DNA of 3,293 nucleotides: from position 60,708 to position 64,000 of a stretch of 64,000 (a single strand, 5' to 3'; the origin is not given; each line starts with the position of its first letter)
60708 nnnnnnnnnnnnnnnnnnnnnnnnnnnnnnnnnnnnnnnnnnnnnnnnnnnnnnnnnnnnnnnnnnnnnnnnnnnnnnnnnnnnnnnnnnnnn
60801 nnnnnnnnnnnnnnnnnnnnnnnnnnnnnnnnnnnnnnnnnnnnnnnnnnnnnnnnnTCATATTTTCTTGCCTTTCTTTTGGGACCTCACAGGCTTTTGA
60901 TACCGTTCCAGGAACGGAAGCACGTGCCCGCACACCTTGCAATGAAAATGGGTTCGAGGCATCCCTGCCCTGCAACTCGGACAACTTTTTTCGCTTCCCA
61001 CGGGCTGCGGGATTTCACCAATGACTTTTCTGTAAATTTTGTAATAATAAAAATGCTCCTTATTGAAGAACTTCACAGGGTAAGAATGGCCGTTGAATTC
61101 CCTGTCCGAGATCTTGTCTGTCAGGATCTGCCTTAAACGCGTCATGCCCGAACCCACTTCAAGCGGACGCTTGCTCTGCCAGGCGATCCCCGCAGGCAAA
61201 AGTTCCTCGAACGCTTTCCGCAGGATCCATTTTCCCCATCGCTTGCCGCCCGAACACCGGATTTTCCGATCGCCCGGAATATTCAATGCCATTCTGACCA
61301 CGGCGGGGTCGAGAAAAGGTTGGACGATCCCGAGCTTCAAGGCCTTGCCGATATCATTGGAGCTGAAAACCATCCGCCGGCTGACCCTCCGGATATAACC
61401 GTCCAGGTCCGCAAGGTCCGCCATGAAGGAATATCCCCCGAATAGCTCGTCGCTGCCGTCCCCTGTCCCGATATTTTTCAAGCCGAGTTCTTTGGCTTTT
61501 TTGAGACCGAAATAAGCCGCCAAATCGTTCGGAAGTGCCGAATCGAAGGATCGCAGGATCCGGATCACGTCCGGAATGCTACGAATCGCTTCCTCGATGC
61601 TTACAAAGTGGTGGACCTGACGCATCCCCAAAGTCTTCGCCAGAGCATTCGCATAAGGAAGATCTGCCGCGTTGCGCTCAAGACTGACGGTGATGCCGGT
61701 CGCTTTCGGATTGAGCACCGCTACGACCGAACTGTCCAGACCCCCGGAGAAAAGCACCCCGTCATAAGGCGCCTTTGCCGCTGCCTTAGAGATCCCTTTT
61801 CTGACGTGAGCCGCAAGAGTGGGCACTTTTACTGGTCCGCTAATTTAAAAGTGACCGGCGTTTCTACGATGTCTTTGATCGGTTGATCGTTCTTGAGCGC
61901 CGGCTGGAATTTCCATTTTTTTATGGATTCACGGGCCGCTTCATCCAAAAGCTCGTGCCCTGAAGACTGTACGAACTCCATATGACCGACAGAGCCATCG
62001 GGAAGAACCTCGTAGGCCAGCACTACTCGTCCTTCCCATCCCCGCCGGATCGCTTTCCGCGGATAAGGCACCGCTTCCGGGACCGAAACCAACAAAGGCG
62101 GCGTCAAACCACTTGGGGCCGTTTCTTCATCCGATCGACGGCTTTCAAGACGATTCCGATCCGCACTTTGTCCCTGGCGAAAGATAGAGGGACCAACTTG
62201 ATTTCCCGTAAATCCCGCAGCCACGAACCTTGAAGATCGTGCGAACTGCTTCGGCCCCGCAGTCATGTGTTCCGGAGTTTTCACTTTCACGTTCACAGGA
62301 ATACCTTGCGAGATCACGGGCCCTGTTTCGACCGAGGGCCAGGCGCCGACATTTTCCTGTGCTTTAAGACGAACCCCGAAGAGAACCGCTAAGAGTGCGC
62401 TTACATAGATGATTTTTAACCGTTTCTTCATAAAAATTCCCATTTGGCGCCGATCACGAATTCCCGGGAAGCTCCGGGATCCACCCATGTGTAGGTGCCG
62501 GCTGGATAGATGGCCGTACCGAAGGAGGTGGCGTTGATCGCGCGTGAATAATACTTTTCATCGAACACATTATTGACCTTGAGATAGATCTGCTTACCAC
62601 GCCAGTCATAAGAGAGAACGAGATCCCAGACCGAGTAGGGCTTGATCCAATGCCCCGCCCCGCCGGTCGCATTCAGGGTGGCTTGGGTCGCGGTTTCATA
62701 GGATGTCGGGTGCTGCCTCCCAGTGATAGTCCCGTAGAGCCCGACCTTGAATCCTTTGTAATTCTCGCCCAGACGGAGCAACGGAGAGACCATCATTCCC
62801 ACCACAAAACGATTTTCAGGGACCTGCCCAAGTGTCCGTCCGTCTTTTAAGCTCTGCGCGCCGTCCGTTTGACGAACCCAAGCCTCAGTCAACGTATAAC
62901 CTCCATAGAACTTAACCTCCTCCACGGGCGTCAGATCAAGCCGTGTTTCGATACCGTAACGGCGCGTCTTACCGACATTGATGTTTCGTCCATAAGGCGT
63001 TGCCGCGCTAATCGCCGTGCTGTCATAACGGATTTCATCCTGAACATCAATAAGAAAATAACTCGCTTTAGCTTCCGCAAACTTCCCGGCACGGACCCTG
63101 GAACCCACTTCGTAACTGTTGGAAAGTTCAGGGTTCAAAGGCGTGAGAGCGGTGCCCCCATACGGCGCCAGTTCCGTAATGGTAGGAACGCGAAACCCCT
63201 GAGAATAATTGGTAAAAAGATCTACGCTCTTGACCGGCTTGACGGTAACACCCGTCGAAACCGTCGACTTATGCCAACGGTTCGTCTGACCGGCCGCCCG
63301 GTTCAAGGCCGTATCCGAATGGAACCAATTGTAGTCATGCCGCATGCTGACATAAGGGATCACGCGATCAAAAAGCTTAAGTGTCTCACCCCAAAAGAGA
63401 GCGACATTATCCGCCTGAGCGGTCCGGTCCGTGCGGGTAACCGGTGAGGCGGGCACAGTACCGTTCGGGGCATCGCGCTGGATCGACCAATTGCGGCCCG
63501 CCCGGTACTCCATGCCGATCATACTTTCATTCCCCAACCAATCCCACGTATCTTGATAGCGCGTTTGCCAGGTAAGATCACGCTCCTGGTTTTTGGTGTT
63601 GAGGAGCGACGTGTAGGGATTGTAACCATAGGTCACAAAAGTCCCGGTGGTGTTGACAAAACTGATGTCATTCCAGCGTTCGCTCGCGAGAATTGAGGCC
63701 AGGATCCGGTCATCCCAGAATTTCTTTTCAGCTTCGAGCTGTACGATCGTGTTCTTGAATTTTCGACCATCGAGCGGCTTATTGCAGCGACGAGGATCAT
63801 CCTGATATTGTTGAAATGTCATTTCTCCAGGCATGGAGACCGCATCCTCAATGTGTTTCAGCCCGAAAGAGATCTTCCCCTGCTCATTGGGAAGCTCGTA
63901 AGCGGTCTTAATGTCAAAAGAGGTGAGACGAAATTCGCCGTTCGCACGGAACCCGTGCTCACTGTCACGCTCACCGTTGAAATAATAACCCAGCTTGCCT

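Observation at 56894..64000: Cobalamin-uptake operon carrying two extra PP-loop ATP-pyrophosphatases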

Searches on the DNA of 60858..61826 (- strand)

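Call 9: search_rna_families(sources=[L001, L003], threshold=gathering)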
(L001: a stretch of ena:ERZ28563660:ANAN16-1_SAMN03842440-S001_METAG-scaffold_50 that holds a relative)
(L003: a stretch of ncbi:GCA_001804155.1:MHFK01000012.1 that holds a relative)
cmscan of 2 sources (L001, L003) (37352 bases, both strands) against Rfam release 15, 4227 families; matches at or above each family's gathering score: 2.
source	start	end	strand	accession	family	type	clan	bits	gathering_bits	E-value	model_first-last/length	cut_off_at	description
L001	6638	6872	+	RF00174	Cobalamin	Cis-reg; riboswitch;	CL00101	71.7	31.5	6.1e-16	1-189/189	no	Cobalamin riboswitch aptamer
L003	5048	5282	+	RF00174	Cobalamin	Cis-reg; riboswitch;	CL00101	71.7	31.5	6.1e-16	1-189/189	no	Cobalamin riboswitch aptamer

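Call 28: search_rna_families(sources=[L006, L011, L010, L018, L036, L057, L066], threshold=gathering)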
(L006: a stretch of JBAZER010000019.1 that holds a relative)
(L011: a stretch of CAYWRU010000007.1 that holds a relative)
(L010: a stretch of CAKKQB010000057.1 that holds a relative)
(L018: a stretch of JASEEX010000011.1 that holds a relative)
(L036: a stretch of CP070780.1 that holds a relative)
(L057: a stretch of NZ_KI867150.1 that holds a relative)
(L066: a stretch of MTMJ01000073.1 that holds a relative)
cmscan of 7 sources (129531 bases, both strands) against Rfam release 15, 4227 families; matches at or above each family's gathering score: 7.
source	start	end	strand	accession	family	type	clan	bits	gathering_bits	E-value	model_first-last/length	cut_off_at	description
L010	979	1171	+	RF00174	Cobalamin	Cis-reg; riboswitch;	CL00101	117.7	31.5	1.4e-28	1-189/189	no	Cobalamin riboswitch aptamer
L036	4699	4912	+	RF00174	Cobalamin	Cis-reg; riboswitch;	CL00101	92.1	31.5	3e-21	1-189/189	no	Cobalamin riboswitch aptamer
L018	813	1016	+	RF00174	Cobalamin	Cis-reg; riboswitch;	CL00101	82.6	31.5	1.6e-18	1-189/189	no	Cobalamin riboswitch aptamer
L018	12035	12209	+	RF00174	Cobalamin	Cis-reg; riboswitch;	CL00101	79.4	31.5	1.3e-17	1-189/189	no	Cobalamin riboswitch aptamer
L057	1806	1879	-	RF00005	tRNA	Gene; tRNA;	CL00001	74.7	29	3.2e-14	1-71/71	no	tRNA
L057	7686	7824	+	RF00174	Cobalamin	Cis-reg; riboswitch;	CL00101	70.9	31.5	3.6e-15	45-169/189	no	Cobalamin riboswitch aptamer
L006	6716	6905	+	RF00174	Cobalamin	Cis-reg; riboswitch;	CL00101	41.7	31.5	8.3e-07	1-189/189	no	Cobalamin riboswitch aptamer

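Call 58: search_rna_families(sources=[L063, L024, L029, L043, L028, L074, L049], threshold=gathering)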
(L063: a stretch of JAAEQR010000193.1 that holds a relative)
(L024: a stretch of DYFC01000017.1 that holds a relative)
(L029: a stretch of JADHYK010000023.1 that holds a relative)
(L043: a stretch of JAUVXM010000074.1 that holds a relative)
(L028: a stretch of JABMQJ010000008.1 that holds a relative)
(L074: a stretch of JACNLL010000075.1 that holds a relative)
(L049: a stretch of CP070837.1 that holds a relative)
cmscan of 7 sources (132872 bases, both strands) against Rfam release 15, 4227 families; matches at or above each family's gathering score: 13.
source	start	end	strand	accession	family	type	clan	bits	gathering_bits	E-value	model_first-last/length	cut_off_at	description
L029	3755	3922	+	RF00174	Cobalamin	Cis-reg; riboswitch;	CL00101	106.2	31.5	3e-25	1-189/189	no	Cobalamin riboswitch aptamer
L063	6465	6665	+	RF00174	Cobalamin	Cis-reg; riboswitch;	CL00101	91.6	31.5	4.3e-21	1-189/189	no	Cobalamin riboswitch aptamer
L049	5057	5262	+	RF00174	Cobalamin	Cis-reg; riboswitch;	CL00101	90.3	31.5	1e-20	1-189/189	no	Cobalamin riboswitch aptamer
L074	3732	3934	+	RF00174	Cobalamin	Cis-reg; riboswitch;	CL00101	84.4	31.5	5.1e-19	1-189/189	no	Cobalamin riboswitch aptamer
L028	3269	3471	+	RF00174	Cobalamin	Cis-reg; riboswitch;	CL00101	83.6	31.5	8.3e-19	1-189/189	no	Cobalamin riboswitch aptamer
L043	2351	2561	+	RF00174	Cobalamin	Cis-reg; riboswitch;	CL00101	77.9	31.5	3.7e-17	1-189/189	no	Cobalamin riboswitch aptamer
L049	649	719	+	RF00005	tRNA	Gene; tRNA;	CL00001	72.2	29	1.6e-13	1-71/71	no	tRNA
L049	377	448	+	RF00005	tRNA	Gene; tRNA;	CL00001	72.1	29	1.7e-13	1-71/71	no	tRNA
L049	1133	1205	+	RF00005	tRNA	Gene; tRNA;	CL00001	69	29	1.2e-12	1-71/71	no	tRNA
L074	4042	4328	+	RF00174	Cobalamin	Cis-reg; riboswitch;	CL00101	66.3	31.5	7.6e-14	1-189/189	no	Cobalamin riboswitch aptamer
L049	480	562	+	RF00005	tRNA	Gene; tRNA;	CL00001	60.5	29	2.7e-10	1-71/71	no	tRNA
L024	9502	9777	+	RF00174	Cobalamin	Cis-reg; riboswitch;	CL00101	48.7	31.5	8.5e-09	1-189/189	no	Cobalamin riboswitch aptamer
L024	16710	16976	+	RF00174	Cobalamin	Cis-reg; riboswitch;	CL00101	48.1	31.5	1.2e-08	1-189/189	no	Cobalamin riboswitch aptamer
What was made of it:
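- On Cobalamin-riboswitch-controlled btu uptake operon: In relatives the feature is met: L006 at 41.7 bits, L001 at 71.7 bits, and 12 further distinct loci (calls 9, 28, 58).
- These include L006, the closest relative with the same architecture (calls 9, 28, 58).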

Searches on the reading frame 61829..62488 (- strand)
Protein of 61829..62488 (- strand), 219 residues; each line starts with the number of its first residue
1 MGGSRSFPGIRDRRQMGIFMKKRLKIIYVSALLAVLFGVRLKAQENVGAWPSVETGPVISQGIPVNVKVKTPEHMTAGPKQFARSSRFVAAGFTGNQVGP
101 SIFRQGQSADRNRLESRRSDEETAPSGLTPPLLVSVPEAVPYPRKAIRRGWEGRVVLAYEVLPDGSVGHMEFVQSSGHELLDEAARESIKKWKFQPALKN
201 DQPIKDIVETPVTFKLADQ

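Call 3: search_protein_families(library=pfam, proteins=[window:61829-62488:-])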
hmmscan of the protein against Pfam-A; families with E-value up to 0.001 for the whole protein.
window:61829-62488:- (219 aa): 2 families
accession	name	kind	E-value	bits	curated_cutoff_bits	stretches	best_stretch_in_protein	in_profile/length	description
PF03544.19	TonB_C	-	8.9e-23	81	24.6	1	140-216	3-79/79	Gram-negative bacterial TonB protein C-terminal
PF13103.11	TonB_2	-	0.00018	22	22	1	159-200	32-73/85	TonB C terminal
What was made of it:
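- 61829..62431 (-): TonB-family energy transducer. The start ATG at 62431 overlaps the receptor stop as ATGA. PF03544 TonB_C at E 9e-23 (call 3).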

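Call 4: search_protein_families(library=ncbifam, proteins=[window:61829-62488:-])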
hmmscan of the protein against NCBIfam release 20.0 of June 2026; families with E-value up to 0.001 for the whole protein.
window:61829-62488:- (219 aa): 7 families
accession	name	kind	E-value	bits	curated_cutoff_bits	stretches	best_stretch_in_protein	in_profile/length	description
TIGR01352.1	tonB_Cterm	subfamily_domain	7.7e-19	67.8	27.1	1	142-216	3-75/76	TonB family protein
NF038079.1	TonB_sider_MxcH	equivalog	1.8e-11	42.9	925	1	131-218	2-87/792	TonB-dependent siderophore myxochelin receptor MxcH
NF047760.1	LIC10042_TonB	equivalog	4.6e-10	39.8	100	1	137-197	82-142/156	LIC_10042 family TonB-like protein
NF008082.0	PRK10819.1-3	equivalog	3.9e-05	23.6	265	1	107-196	132-222/242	TonB system transport protein TonB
NF033768.1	myxo_SS_tail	domain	5.8e-05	23.1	40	1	149-214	29-91/92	AgmX/PglI C-terminal domain-containing protein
NF008084.0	PRK10819.1-5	equivalog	9e-05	22.5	315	1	122-216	157-242/249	TonB system transport protein TonB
NF008083.0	PRK10819.1-4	equivalog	0.00072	19.6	448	0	141-198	162-219/239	TonB system transport protein TonB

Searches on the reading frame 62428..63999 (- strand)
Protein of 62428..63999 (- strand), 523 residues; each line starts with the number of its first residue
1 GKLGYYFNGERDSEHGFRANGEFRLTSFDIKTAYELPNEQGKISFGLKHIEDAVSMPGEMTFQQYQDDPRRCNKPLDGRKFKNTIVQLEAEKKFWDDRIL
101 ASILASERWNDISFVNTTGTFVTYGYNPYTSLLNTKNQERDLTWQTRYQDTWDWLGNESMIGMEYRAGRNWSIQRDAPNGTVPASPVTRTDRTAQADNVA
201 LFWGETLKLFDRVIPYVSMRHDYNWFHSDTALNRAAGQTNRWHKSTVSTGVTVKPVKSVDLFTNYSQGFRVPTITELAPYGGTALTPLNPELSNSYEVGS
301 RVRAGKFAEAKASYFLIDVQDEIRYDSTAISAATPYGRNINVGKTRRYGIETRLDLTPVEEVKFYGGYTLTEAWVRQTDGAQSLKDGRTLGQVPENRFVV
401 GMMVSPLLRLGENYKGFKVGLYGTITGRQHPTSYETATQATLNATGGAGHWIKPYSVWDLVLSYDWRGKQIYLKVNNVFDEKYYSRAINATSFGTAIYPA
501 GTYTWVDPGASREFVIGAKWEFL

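Call 3: search_protein_families(library=pfam, proteins=[window:62428-63999:-])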
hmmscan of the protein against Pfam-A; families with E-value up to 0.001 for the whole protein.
window:62428-63999:- (523 aa): 1 family
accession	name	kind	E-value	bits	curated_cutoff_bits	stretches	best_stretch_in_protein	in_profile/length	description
PF00593.30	TonB_dep_Rec_b-barrel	-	1.1e-39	137.9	27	1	65-478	43-436/436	TonB dependent receptor-like, beta-barrel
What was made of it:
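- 62428..64000 (-): TonB-dependent outer-membrane receptor, C-terminal 523 aa. The N-terminus and the leader lie beyond the window end. PF00593 at E 1e-39 (call 3).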

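Call 4: search_protein_families(library=ncbifam, proteins=[window:62428-63999:-])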
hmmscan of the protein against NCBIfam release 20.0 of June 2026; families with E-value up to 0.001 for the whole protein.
window:62428-63999:- (523 aa): 8 families
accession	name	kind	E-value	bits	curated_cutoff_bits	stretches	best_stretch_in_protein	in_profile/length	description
TIGR01786.1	TonB-hemlactrns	subfamily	1.7e-26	92.8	323.75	1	126-522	355-719/719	TonB-dependent hemoglobin/transferrin/lactoferrin family receptor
TIGR01785.1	TonB-hemin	subfamily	4.9e-23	81.5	316.85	1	131-510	296-665/677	TonB-dependent heme/hemoglobin receptor family protein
TIGR01783.1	TonB-siderophor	subfamily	8e-22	77.6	223.5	1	147-522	316-649/649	TonB-dependent siderophore receptor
NF041535.1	TonB_rec_PqqU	equivalog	9.2e-14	50.7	1200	1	5-496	171-656/676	TonB-dependent receptor PqqU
NF049946.1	TonB_dep_CU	exception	1.6e-09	36.7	700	1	255-378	457-580/683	TonB-dependent receptor, CU motif-type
NF010048.1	PRK13524.1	subfamily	1.4e-08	33.7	493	1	170-512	405-734/744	FepA family TonB-dependent siderophore receptor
TIGR01776.1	TonB-tbp-lbp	subfamily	3.4e-06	25.2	468.8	1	219-326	620-733/946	lactoferrin/transferrin family TonB-dependent receptor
NF052649.1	TonRcptRhtA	equivalog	0.00026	19.3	1100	0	237-355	477-603/744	TonB-dependent siderophore receptor RhtA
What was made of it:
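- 62428..64000 (-): No NCBIfam equivalog cut-off is reached (call 4).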
